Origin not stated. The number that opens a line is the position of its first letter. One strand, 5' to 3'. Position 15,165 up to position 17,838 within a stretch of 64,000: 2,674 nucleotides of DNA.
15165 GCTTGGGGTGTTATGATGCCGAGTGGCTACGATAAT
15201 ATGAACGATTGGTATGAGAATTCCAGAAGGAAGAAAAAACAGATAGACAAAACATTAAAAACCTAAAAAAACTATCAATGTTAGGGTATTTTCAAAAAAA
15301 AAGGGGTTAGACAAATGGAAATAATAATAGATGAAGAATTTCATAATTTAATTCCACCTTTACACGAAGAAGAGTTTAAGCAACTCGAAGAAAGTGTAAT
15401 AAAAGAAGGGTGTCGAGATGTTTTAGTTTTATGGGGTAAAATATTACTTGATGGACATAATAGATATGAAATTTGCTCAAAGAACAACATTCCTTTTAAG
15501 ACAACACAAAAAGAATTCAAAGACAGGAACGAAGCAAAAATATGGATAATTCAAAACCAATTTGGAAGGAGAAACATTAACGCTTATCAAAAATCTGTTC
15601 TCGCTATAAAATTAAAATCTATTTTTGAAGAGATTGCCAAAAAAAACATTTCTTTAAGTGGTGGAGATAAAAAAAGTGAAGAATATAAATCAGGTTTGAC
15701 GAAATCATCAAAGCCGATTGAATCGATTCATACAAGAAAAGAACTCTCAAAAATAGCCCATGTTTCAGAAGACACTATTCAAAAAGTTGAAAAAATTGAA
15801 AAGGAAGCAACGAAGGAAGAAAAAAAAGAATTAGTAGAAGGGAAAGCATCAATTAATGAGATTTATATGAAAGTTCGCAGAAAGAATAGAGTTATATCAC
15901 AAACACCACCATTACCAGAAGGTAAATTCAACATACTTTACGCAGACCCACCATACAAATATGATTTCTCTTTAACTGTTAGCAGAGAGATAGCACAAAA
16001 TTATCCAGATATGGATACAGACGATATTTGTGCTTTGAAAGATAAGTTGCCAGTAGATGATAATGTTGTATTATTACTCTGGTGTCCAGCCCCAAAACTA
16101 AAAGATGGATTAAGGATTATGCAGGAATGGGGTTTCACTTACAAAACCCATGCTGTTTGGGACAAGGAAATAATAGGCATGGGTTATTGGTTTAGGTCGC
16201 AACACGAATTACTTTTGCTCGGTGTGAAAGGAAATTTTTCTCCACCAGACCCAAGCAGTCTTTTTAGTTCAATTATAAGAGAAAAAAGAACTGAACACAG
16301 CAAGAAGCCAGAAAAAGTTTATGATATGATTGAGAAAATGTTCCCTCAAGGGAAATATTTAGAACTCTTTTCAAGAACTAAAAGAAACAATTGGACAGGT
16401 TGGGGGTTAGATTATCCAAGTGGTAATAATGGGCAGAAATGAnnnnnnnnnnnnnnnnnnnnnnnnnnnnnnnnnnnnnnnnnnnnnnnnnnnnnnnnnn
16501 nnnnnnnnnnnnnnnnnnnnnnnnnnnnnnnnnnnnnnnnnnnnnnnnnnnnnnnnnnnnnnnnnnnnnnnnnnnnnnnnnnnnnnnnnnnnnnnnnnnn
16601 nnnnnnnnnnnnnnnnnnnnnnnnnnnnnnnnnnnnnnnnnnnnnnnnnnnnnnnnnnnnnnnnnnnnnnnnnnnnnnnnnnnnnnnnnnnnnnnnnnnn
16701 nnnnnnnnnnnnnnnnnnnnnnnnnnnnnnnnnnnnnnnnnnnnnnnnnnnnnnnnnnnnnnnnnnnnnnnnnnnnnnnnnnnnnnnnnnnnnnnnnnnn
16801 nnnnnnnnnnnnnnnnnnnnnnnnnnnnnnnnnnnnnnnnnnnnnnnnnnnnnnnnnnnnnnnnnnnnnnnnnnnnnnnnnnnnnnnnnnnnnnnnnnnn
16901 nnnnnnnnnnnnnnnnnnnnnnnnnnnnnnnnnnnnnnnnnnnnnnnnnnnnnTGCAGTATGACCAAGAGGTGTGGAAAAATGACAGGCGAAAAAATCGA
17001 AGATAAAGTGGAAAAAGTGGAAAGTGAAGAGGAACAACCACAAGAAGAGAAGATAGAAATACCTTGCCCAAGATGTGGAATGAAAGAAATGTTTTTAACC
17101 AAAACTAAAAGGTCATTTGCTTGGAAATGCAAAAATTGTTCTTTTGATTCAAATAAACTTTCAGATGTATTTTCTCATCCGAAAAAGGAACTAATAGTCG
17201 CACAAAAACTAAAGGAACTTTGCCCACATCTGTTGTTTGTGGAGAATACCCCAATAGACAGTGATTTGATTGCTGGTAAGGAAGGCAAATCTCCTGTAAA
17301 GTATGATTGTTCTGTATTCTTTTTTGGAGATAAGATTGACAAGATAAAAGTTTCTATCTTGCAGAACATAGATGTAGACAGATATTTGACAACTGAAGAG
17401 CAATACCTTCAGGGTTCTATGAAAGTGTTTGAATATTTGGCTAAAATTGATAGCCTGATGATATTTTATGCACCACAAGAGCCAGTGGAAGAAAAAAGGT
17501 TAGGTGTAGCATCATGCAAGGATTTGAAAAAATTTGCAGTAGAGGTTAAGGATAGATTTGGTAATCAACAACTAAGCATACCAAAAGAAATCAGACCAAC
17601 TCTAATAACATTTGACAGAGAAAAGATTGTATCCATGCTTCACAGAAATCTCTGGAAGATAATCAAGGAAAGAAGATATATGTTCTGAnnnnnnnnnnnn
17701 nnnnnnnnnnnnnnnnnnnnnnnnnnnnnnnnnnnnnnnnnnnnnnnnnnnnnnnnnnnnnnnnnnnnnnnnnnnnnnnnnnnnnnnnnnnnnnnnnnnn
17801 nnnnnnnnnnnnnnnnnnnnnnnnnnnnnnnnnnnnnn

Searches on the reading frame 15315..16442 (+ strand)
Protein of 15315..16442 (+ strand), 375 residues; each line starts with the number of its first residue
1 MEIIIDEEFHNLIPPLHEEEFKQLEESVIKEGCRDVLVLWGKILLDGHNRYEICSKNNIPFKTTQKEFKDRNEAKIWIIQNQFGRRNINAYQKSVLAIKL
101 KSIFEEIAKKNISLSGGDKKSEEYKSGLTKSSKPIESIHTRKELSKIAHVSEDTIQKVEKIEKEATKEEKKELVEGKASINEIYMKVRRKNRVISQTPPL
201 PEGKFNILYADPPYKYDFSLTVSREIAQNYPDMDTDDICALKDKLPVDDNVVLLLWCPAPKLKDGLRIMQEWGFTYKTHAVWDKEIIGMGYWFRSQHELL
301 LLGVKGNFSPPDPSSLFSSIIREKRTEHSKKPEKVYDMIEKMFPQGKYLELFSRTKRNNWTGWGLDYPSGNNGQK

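Call 12: search_protein_families(library=pfam, proteins=[window:15315-16442:+], max_evalue=0.01)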
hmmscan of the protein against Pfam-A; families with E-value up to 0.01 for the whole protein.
window:15315-16442:+ (375 aa): 1 family
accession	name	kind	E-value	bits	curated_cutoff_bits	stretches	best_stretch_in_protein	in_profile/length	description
PF05063.20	MT-A70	-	1.1e-19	71.5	23.9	1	205-365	1-171/172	MT-A70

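Call 13: search_protein_families(library=phrogs, proteins=[window:15315-16442:+], max_evalue=0.001)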
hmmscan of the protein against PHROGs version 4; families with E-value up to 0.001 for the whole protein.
window:15315-16442:+ (375 aa): 4 families
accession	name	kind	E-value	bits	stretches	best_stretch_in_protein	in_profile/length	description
phrog_21315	-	unknown function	1.6e-60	206.3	1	10-366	21-406/415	-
phrog_359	-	other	4.5e-49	168.7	1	128-368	45-295/329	DNA methyltransferase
phrog_10837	-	unknown function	8.6e-19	68.9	1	256-366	2-121/139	-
phrog_15877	-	other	9.1e-10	39.9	1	204-320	4-131/152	DNA methyltransferase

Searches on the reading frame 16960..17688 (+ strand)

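Call 12: search_protein_families(library=pfam, proteins=[window:16960-17688:+], max_evalue=0.01)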
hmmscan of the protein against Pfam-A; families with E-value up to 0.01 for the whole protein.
window:16960-17688:+ (242 aa): 1 family
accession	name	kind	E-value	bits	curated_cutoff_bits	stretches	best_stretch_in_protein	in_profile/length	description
PF12760.12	Zn_ribbon_IS1595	-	0.0024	18.2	25.4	1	36-61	21-44/46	Transposase zinc-ribbon domain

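Call 13: search_protein_families(library=phrogs, proteins=[window:16960-17688:+], max_evalue=0.001)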
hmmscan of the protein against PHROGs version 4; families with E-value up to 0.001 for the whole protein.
window:16960-17688:+ (242 aa): 0 families
